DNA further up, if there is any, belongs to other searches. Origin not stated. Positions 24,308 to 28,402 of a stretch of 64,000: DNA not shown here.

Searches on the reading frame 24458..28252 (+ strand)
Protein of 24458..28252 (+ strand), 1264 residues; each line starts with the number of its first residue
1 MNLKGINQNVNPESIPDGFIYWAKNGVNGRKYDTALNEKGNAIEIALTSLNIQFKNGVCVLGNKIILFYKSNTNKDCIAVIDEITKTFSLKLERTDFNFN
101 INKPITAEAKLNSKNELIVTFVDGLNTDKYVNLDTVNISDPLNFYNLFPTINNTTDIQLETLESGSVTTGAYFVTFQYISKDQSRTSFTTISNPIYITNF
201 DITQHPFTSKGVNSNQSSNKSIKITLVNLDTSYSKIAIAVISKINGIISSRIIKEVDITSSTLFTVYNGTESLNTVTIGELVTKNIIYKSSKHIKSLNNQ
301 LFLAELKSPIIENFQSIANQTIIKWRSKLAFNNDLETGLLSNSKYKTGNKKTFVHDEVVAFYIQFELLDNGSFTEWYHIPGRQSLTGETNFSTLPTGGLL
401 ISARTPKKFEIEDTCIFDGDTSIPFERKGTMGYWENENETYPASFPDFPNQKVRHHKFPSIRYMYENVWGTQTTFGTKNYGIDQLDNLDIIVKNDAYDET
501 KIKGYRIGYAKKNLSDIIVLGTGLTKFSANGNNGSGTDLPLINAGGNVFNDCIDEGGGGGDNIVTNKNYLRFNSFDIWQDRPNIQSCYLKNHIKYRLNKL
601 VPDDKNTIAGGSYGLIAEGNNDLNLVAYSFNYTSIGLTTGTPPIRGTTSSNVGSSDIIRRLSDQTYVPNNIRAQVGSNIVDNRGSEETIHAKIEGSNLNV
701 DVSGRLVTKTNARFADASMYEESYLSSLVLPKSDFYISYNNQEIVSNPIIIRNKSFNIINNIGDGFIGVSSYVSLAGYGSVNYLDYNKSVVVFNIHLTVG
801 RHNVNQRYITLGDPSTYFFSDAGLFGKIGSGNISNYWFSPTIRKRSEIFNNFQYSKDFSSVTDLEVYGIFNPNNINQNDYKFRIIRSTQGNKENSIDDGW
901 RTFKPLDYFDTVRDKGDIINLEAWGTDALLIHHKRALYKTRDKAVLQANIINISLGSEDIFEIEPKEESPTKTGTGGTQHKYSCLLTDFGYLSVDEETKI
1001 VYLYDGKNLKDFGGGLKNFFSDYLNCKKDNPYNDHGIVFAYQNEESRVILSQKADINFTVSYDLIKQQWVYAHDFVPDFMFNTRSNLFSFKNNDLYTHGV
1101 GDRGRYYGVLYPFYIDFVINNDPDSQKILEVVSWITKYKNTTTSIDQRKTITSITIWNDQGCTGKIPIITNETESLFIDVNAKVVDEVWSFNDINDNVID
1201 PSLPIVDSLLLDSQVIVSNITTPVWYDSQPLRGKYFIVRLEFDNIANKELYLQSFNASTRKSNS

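Call 12: search_protein_families(library=phrogs, proteins=[window:24458-28252:+], max_evalue=0.001)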
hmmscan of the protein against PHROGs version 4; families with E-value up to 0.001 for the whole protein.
window:24458-28252:+ (1264 aa): 1 family
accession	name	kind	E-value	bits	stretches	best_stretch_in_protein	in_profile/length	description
phrog_15100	-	head and packaging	7.4e-31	107.3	3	22-460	29-480/1783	virion structural protein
